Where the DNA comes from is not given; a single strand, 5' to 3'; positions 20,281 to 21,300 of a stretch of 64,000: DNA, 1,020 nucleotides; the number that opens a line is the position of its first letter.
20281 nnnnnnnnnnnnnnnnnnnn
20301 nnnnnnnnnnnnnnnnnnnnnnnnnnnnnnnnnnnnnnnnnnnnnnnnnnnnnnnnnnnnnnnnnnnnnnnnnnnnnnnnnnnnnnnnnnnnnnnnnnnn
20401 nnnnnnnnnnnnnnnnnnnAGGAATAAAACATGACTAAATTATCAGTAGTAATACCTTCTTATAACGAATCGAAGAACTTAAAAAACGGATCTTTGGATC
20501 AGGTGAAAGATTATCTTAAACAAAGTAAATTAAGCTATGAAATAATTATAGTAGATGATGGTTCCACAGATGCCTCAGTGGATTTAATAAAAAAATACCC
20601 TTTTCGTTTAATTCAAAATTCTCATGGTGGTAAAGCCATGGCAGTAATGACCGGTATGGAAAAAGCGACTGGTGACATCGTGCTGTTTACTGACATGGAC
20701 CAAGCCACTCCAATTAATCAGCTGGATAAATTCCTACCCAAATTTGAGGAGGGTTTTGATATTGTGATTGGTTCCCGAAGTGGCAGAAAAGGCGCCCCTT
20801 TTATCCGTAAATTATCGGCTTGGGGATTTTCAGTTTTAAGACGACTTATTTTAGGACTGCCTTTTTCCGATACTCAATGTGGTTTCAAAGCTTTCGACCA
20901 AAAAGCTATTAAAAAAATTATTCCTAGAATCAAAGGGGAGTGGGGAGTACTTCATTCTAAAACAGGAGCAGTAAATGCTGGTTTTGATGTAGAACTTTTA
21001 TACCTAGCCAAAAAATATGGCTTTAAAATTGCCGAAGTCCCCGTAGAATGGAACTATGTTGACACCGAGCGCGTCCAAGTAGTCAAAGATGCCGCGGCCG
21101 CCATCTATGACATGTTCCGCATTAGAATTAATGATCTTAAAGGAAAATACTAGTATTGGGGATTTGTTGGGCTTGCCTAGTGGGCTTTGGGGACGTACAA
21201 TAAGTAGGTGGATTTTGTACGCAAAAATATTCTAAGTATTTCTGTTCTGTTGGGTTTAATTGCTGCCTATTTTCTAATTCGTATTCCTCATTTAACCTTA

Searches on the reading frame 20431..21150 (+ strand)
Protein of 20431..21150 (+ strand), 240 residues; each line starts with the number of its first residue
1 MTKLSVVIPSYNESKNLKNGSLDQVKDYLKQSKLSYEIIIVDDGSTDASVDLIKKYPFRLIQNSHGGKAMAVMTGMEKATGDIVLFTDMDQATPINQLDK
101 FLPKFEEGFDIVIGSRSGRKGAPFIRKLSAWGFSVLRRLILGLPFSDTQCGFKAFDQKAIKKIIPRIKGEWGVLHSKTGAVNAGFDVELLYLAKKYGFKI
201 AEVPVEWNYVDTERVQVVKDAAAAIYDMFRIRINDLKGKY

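Call 9: search_protein_families(library=pfam, proteins=[window:20431-21150:+], max_evalue=0.01)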
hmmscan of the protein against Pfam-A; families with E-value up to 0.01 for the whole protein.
window:20431-21150:+ (240 aa): 4 families
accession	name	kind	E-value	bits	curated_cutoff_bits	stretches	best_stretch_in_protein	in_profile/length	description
PF00535.33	Glycos_transf_2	-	1.5e-29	103.5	23.3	1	5-163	1-167/168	Glycosyl transferase family 2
PF13641.12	Glyco_tranf_2_3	-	3.2e-07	31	27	1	4-206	3-207/230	Glycosyltransferase like family 2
PF10111.15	Glyco_tranf_2_2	-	3.7e-06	27.1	27.3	1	5-102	1-103/276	Glycosyltransferase like family 2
PF13506.12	Glyco_transf_21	-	0.0096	15.8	21.7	0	66-150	16-101/174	Glycosyl transferase family 21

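Call 83: search_protein_families(library=ncbifam, proteins=[window:20431-21150:+], max_evalue=0.001)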
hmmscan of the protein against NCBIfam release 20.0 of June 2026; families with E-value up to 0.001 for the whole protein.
window:20431-21150:+ (240 aa): 19 families
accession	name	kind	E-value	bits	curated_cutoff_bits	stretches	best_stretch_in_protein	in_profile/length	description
NF047588.1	GlcsyltransPgfSStrep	equivalog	9.9e-22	77.5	500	1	3-164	2-168/308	glycosyltransferase PgfS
NF007986.1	PRK10714.1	equivalog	6.6e-19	68.1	529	1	2-162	6-171/316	undecaprenyl-phosphate 4-deoxy-4-formamido-L-arabinose transferase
NF041391.1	DPhHxTase_Halo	equivalog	2e-18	66.2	375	1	10-208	3-184/213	dolichyl-phosphate hexose transferase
NF041875.1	EPS_EpsD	equivalog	8.1e-16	58.3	370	1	4-112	1-111/325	exopolysaccharide biosynthesis glycosyltransferase EpsD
NF007482.0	PRK10073.1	equivalog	1.2e-15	57.3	423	1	2-92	6-97/334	glycosyltransferase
TIGR04283.1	glyco_like_mftF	equivalog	2.1e-14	53.6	182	1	4-99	1-91/221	TIGR04283 family arsenosugar biosynthesis glycosyltransferase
TIGR04182.1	glyco_TIGR04182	equivalog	8.8e-14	51.6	325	1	4-163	2-159/293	S-layer glycoprotein N-glycosyltransferase AglJ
TIGR03937.1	PgaC_IcaA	equivalog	7.4e-12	44.9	422.3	1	3-93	46-138/407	poly-beta-1,6-N-acetyl-D-glucosamine synthase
NF038302.1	EPS_HpsE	equivalog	5.4e-11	42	300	1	3-92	2-98/307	hormogonium polysaccharide biosynthesis glycosyltransferase HpsE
TIGR03965.1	mycofact_glyco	equivalog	3.9e-10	39.2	280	1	3-107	75-181/467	mycofactocin biosynthesis glycosyltransferase MftF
NF058614.1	PPMAGASynPpgS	equivalog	6.3e-10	38.8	370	1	6-211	4-200/226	polyprenyl-phospho-N-acetylgalactosaminyl synthase PpgS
NF047683.1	TeichurnBiosyTuaG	equivalog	2e-09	37.5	400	1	3-102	7-108/252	teichuronic acid biosynthesis protein TuaG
NF050050.1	ProtGlycPglI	equivalog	1.3e-08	34.5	500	1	1-132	1-135/306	GalNAc(5)-diNAcBac-PP-undecaprenol beta-1,3-glucosyltransferase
NF010496.0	PRK13915.1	equivalog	1.2e-07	31.1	262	1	2-94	31-130/307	glucosyl-3-phosphoglycerate synthase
NF038299.1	EPS_HpsN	equivalog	2.1e-06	26.9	425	1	3-110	2-111/317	hormogonium polysaccharide biosynthesis glycosyltransferase HpsN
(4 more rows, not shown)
